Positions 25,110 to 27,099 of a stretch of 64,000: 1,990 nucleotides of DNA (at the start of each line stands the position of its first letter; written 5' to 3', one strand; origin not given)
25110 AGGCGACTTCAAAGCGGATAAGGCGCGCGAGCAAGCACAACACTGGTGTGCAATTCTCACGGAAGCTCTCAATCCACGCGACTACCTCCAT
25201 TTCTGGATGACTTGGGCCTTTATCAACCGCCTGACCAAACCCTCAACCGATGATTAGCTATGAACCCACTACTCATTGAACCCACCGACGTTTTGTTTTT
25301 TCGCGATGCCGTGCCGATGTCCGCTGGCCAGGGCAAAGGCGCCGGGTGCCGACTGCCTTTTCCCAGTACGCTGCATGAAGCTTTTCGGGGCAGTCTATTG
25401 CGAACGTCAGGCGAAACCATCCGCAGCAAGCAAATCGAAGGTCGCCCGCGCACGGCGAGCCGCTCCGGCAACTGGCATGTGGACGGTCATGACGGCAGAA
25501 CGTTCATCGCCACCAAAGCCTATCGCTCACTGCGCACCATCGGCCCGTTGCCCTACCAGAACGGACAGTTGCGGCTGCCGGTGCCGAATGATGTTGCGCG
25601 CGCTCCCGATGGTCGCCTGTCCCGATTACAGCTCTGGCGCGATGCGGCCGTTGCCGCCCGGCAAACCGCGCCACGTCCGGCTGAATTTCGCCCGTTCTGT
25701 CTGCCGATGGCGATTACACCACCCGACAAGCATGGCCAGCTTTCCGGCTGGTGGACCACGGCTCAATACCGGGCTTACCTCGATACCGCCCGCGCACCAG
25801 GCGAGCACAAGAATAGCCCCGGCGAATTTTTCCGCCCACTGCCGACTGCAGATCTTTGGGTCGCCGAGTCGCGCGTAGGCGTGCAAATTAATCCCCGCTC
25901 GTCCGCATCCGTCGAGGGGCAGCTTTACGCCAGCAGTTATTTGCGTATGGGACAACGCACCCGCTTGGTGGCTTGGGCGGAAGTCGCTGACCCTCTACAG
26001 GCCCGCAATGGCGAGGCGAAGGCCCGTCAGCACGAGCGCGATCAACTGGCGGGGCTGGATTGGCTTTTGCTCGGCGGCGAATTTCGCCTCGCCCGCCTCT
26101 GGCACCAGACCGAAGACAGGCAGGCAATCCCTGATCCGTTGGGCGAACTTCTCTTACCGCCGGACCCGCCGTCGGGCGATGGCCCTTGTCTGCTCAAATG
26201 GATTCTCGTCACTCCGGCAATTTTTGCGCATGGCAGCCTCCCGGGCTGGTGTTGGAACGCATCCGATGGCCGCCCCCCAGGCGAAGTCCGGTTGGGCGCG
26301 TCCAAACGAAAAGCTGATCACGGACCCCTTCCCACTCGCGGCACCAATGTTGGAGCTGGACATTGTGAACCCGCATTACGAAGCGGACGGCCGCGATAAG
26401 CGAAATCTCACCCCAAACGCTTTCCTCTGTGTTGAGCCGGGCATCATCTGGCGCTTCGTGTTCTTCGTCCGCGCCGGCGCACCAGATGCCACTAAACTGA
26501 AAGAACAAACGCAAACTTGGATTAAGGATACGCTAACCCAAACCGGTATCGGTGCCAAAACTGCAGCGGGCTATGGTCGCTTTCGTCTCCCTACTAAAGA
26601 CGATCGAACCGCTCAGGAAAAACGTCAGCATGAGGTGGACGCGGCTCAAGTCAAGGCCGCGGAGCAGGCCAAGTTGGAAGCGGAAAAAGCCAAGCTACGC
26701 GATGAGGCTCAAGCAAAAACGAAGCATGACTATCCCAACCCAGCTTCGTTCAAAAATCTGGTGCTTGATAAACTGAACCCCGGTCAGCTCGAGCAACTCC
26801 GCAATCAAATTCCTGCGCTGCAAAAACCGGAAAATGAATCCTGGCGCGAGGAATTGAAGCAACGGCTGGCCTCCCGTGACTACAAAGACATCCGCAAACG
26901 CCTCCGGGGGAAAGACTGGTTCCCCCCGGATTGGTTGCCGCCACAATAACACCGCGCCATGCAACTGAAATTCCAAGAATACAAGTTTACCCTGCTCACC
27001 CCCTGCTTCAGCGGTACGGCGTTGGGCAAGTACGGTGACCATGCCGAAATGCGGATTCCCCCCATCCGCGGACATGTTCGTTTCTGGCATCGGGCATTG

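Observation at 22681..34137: Type III-B-like CRISPR-Cas island with a cyclase-competent Cas10 but no Cas7 backbone, Cas11, Cas6 or Cas2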

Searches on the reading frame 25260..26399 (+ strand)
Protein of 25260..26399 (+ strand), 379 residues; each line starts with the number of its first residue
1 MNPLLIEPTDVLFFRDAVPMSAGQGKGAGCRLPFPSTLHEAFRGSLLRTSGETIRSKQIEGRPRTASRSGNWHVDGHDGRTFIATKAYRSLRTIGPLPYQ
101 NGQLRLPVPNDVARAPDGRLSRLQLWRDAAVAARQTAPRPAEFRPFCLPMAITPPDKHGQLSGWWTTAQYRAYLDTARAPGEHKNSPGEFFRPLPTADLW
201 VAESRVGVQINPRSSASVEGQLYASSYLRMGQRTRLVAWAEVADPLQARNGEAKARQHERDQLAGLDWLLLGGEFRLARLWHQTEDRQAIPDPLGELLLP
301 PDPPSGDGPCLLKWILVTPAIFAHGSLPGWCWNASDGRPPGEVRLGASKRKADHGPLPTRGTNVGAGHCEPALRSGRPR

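Call 5: search_protein_families(library=ncbifam, proteins=[window:25260-26399:+], max_evalue=0.01)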
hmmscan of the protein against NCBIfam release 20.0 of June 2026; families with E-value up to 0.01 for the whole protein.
window:25260-26399:+ (379 aa): 1 family
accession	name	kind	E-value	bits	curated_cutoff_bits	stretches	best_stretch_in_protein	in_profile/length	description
TIGR01888.1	cas_cmr3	equivalog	2.5e-11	43.3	100.4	1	5-330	2-258/346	type III-B CRISPR module-associated protein Cmr3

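Call 6: search_protein_families(library=pfam, proteins=[window:25260-26399:+], max_evalue=0.01)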
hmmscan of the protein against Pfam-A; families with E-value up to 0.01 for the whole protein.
window:25260-26399:+ (379 aa): 1 family
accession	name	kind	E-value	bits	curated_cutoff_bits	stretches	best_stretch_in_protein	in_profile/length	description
PF09700.15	Cas_Cmr3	-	2.1e-25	90.4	21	1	5-331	2-282/367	CRISPR-associated protein (Cas_Cmr3)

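Call 12: find_encoding_contigs(protein=window:25260-26399:+, flank=10000, max_places=10)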
Protein window:25260-26399:+ (379 aa): 7 contigs read that carry it; 2 places shown.
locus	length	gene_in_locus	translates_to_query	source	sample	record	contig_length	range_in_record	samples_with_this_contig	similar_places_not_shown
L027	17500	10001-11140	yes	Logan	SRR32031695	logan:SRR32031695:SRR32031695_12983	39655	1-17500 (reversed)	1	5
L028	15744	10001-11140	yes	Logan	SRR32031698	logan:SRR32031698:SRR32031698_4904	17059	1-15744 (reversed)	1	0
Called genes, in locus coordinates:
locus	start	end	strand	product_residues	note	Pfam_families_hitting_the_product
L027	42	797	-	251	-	PF01557:FAA_hydrolase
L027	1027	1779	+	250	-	PF00027:cNMP_binding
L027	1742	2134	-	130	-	-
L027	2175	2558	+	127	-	-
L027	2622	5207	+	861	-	PF00675:Peptidase_M16, PF05193:Peptidase_M16_C, PF00675:Peptidase_M16, PF05193:Peptidase_M16_C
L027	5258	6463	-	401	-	PF00294:PfkB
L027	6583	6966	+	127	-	PF00072:Response_reg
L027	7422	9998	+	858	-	PF12469:Cmr2_N, PF22335:Cas10-Cmr2_palm2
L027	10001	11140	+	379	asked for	PF09700:Cas_Cmr3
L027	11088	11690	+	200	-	-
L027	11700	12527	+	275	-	PF03787:RAMPs (weak)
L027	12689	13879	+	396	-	PF23400:CARF_Card1 (weak)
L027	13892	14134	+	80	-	PF09620:Cas_csx3 (weak)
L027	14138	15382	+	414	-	PF09623:Cas_NE0113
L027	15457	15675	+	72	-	-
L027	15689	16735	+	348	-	PF01867:Cas_Cas1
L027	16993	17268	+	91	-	PF09827:CRISPR_Cas2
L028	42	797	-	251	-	PF01557:FAA_hydrolase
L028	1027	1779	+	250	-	PF00027:cNMP_binding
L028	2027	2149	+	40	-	-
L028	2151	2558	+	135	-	-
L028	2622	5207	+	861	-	PF00675:Peptidase_M16, PF05193:Peptidase_M16_C, PF00675:Peptidase_M16, PF05193:Peptidase_M16_C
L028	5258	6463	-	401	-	PF00294:PfkB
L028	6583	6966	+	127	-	PF00072:Response_reg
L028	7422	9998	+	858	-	PF12469:Cmr2_N, PF22335:Cas10-Cmr2_palm2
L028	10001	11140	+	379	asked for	PF09700:Cas_Cmr3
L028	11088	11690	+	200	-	-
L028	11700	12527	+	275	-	PF03787:RAMPs (weak)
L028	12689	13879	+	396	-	PF23400:CARF_Card1 (weak)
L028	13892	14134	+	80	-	PF09620:Cas_csx3 (weak)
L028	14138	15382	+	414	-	PF09623:Cas_NE0113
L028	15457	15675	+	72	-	-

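Call 20: search_protein_families(library=pfam, proteins=[L027:16993-17268:+], max_evalue=0.05)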
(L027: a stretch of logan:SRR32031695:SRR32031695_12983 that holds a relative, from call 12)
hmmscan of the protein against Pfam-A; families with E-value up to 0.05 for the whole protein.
L027:16993-17268:+ (91 aa): 1 family
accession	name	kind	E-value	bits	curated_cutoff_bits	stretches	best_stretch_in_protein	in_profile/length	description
PF09827.14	CRISPR_Cas2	-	1.6e-20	73.5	23.8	1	1-71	1-71/74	CRISPR associated protein Cas2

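Call 22: find_homologous_proteins(query=window:25260-26399:+, max_evalue=1e-20)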
Query window:25260-26399:+ (379 aa): 164 proteins with E <= 1e-20 among 8000 candidates; the best 120 are listed.
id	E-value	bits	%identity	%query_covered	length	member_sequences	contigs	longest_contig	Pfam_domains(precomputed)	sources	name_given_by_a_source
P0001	1.5e-245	833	96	99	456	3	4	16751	PF09700.16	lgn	-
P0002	3.4e-197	673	78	99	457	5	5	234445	PF09700.16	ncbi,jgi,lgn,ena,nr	ncbi:MAG TPA: type III-B CRISPR module-associated Cmr3 family protein [Verrucomicrobiota bacterium]|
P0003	5.6e-161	554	100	64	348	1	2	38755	PF09700.16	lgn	-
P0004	1.8e-160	552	66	99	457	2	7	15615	PF09700.16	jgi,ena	jgi:CRISPR type III-B/RAMP module-associated protein Cmr3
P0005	9.3e-158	543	66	99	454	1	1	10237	PF09700.16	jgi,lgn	jgi:CRISPR type III-B/RAMP module-associated protein Cmr3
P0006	3.1e-157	542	67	99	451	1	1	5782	PF09700.16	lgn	-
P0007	1.8e-156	539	69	91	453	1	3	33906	PF09700.16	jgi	jgi:CRISPR-associated protein Cmr3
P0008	5.5e-154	531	66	99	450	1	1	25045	PF09700.16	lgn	-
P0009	3.3e-152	525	69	91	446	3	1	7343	PF09700.16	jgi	-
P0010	1.0e-149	517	68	90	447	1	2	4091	PF09700.16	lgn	-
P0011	5.6e-149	515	69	90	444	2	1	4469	PF09700.16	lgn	-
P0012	1.9e-146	506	64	99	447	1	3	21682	PF09700.16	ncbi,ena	-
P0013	3.8e-144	499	64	99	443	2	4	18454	PF09700.16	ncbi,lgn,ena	-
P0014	5.7e-144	498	67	90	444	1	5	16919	PF09700.16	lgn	-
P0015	3.6e-142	492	61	99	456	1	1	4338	PF09700.16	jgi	jgi:CRISPR-associated protein Cmr3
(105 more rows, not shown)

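Call 24: find_encoding_contigs(protein=P0001, flank=10000, max_places=10)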
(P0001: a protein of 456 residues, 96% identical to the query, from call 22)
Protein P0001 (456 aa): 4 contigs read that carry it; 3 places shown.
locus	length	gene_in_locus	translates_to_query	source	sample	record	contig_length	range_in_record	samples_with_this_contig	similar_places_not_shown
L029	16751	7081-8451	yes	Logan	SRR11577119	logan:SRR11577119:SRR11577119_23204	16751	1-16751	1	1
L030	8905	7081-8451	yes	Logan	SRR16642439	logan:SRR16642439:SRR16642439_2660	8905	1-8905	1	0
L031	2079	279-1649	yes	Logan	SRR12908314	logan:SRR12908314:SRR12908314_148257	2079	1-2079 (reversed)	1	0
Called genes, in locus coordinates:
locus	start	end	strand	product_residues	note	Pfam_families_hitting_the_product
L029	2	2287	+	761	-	?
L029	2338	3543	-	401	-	PF00294:PfkB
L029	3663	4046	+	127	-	PF00072:Response_reg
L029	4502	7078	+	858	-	PF12469:Cmr2_N, PF22335:Cas10-Cmr2_palm2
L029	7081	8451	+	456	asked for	PF09700:Cas_Cmr3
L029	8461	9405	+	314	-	PF03787:RAMPs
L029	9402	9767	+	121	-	PF09701:Cas_Cmr5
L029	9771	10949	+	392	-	PF03787:RAMPs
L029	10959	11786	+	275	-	PF03787:RAMPs (weak)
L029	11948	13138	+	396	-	PF23400:CARF_Card1 (weak)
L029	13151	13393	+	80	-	PF09620:Cas_csx3 (weak)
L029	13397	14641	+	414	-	PF09623:Cas_NE0113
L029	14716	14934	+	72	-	-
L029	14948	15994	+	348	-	PF01867:Cas_Cas1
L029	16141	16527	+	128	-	PF09827:CRISPR_Cas2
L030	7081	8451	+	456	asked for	PF09700:Cas_Cmr3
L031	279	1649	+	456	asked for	PF09700:Cas_Cmr3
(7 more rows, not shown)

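Call 25: find_encoding_contigs(protein=P0003, flank=10000, max_places=10)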
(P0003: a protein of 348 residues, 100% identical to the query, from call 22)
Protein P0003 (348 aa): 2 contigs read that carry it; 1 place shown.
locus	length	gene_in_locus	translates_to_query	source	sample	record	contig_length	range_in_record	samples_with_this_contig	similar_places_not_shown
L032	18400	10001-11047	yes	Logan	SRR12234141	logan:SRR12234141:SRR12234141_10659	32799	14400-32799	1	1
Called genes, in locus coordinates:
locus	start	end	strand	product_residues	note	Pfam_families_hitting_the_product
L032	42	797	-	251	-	PF01557:FAA_hydrolase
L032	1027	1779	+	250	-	PF00027:cNMP_binding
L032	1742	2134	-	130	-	-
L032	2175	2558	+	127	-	-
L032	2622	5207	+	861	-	PF00675:Peptidase_M16, PF05193:Peptidase_M16_C, PF00675:Peptidase_M16, PF05193:Peptidase_M16_C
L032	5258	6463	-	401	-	PF00294:PfkB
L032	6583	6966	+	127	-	PF00072:Response_reg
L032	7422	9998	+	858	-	PF12469:Cmr2_N, PF22335:Cas10-Cmr2_palm2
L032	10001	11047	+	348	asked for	PF09700:Cas_Cmr3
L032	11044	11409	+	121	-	PF09701:Cas_Cmr5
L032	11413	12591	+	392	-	PF03787:RAMPs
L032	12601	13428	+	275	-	PF03787:RAMPs (weak)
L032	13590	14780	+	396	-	PF23400:CARF_Card1 (weak)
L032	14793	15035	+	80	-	PF09620:Cas_csx3 (weak)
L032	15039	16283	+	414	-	PF09623:Cas_NE0113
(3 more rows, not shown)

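Call 50: search_protein_families(library=padloc, proteins=[window:25260-26399:+, L029:8461-9405:+, L029:9402-9767:+, L029:9771-10949:+], max_evalue=0.001)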
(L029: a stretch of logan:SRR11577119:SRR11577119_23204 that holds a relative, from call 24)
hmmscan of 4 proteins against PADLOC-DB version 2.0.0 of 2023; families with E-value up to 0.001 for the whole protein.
window:25260-26399:+ (379 aa): 6 families
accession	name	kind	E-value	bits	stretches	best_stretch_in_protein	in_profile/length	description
PDLC01640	Cmr3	-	5e-31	106.7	1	5-341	2-256/324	"CAS-III-B,CAS-III-C; effector_G5"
PDLC01361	Cmr3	-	5.5e-27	93.6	1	6-331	1-239/308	"CAS-III-B,CAS-III-C; effector_G5"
PDLC00980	Cmr3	-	3e-18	64.5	1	6-331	1-276/357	Cmr3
PDLC00978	Cmr3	-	6.7e-12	43.3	1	5-330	2-258/346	CRISPR type III-B/RAMP module-associated protein Cmr3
PDLC01269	Cmr3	-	8e-08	30.5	1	13-326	1-205/273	"CAS-III-B,CAS-III-C; effector_G5"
PDLC01454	Cmr3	-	1.5e-06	26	1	4-121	3-72/278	"CAS-III-B,CAS-III-C; effector_G5"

L029:8461-9405:+ (314 aa): 25 families
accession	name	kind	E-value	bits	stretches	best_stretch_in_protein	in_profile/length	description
PDLC00981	Cmr4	-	1.6e-59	200.2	1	9-302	2-282/283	CRISPR type III-B/RAMP module RAMP protein Cmr4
PDLC01441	Cmr4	-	1.9e-59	199.4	1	7-304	2-241/245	"CAS-III-B,CAS-III-C; effector_G7"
PDLC00982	Cmr4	-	3.2e-57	192.5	1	9-302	2-280/281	Cmr4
PDLC01295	Cmr4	-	5.1e-56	188.8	1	9-302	2-255/256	"CAS-III-B,CAS-III-C; effector_G7"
PDLC02111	Cas7_IIId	-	1.5e-13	48.4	1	11-91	15-80/417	-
PDLC01613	Csm3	-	5.2e-13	48.3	1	11-302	1-176/177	"CAS-III-A,CAS-III-D; effector_G7"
PDLC01339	Csm3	-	1.5e-12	46.9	1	14-135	1-105/163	"CAS-III-A,CAS-III-D; effector_G7"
PDLC01016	Csm3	-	3.6e-10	38.5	1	11-301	2-187/189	Csm3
PDLC01442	Csm3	-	7.5e-10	37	1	10-62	12-65/208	"CAS-III-A,CAS-III-D; effector_G7"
PDLC01452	Cmr6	-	1.6e-09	36.2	1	6-82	65-130/228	"CAS-III-B,CAS-III-C; effector_G7"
PDLC01296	Csm3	-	7.7e-09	33.8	1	12-61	10-57/192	"CAS-III-A,CAS-III-D; effector_G7"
PDLC01015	Csm3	-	1.9e-08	33.6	1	14-132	1-113/178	Csm3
PDLC01017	Csm3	-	3.3e-08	31.6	1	11-58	14-64/257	Csm3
PDLC02107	Cas7_IIId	-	3.6e-08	30.8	1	10-89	10-87/426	-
PDLC02115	Cas7_IIId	-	4.2e-08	30.8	1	11-105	9-88/486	-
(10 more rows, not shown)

L029:9402-9767:+ (121 aa): 3 families
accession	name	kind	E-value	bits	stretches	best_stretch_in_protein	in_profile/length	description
PDLC01641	Cmr5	-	1.1e-13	49.7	1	26-120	24-106/109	CAS-III-B; effector_SS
PDLC01362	Cmr5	-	2.7e-12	45.2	1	30-120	30-107/110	CAS-III-B; effector_SS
PDLC01458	Cmr5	-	0.00075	17.8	0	33-119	35-102/111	CAS-III-B; effector_SS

L029:9771-10949:+ (392 aa): 13 families
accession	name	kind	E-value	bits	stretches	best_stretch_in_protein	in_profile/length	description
PDLC01274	Cmr6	-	4.8e-31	106.3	1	59-271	8-187/188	"CAS-III-B,CAS-III-C; effector_G7"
PDLC01452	Cmr6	-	2.7e-30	104.2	1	37-272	28-225/228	"CAS-III-B,CAS-III-C; effector_G7"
PDLC00987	Cmr6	-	1.5e-28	98.3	1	77-271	29-212/213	Cmr6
PDLC00989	Cmr6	-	1.2e-25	88.9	1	56-273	53-261/264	Cmr6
PDLC01535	Cmr6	-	2.7e-09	35.3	1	105-272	36-184/185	"CAS-III-B,CAS-III-C; effector_G7"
PDLC00988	Cmr6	-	3.2e-08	31.7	1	146-291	95-243/252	Cmr6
PDLC01613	Csm3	-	2.1e-06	26.7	1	93-272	9-177/177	"CAS-III-A,CAS-III-D; effector_G7"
PDLC01212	Cmr6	-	4e-06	24.1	1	160-277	100-209/499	"CAS-III-B,CAS-III-C; effector_G7"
PDLC01339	Csm3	-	1.1e-05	24.5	0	107-175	12-50/163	"CAS-III-A,CAS-III-D; effector_G7"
PDLC01016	Csm3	-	5.2e-05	21.7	1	107-272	24-189/189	Csm3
PDLC01015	Csm3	-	8.7e-05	21.8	1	108-269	22-178/178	Csm3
PDLC01442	Csm3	-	0.00068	17.5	0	108-293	39-196/208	"CAS-III-A,CAS-III-D; effector_G7"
PDLC01295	Cmr4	-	0.00088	17.6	0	108-194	29-89/256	"CAS-III-B,CAS-III-C; effector_G7"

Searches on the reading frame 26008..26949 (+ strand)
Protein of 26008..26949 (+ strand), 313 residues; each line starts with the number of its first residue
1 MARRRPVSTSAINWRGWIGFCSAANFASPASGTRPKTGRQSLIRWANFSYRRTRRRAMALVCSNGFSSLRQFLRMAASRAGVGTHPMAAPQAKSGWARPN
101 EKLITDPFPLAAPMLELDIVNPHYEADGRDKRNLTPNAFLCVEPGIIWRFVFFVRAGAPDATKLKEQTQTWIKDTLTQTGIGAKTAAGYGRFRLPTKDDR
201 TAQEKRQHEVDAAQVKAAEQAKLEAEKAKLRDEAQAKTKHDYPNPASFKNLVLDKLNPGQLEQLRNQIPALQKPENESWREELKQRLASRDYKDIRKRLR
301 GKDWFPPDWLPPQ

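Call 5: search_protein_families(library=ncbifam, proteins=[window:26008-26949:+], max_evalue=0.01)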
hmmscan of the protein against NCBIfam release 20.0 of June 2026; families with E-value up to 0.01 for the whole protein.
window:26008-26949:+ (313 aa): 1 family
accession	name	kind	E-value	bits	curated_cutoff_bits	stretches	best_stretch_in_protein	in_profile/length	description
TIGR01898.1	cas_TM1791_cmr6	equivalog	2.4e-15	57.2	51.1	1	103-192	98-194/195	type III-B CRISPR module RAMP protein Cmr6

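Call 6: search_protein_families(library=pfam, proteins=[window:26008-26949:+], max_evalue=0.01)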
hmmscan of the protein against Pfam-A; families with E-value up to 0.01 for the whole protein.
window:26008-26949:+ (313 aa): 0 families

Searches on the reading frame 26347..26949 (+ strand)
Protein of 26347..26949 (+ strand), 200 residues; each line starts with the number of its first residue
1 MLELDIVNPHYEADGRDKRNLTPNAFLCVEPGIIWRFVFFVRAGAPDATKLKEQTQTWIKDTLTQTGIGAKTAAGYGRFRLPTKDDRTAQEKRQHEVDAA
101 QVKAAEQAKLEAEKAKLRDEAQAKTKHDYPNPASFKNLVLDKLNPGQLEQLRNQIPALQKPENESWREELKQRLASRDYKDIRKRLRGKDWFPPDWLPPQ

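Call 50: search_protein_families(library=padloc, proteins=[window:26347-26949:+], max_evalue=0.001)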
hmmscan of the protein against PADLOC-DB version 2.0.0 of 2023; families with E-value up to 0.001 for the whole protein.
window:26347-26949:+ (200 aa): 8 families
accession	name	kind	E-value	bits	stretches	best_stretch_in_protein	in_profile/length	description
PDLC01274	Cmr6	-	5.3e-16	57.2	1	2-79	112-187/188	"CAS-III-B,CAS-III-C; effector_G7"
PDLC01452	Cmr6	-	6.9e-15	53.8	1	2-80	151-225/228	"CAS-III-B,CAS-III-C; effector_G7"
PDLC00987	Cmr6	-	8.4e-14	50.1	1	2-79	132-212/213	Cmr6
PDLC00989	Cmr6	-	3.5e-13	48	1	2-81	179-261/264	Cmr6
PDLC00988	Cmr6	-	4.5e-06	24.7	1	57-99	202-243/252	Cmr6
PDLC01535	Cmr6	-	0.0005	18.1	0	55-80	160-184/185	"CAS-III-B,CAS-III-C; effector_G7"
PDLC01004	typeIV_Cas7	-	0.00067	17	0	46-111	215-282/289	Cas_effector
PDLC01445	Cmr1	-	0.00083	17.3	1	62-173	132-229/276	"CAS-III-B,CAS-III-C; effector_G7"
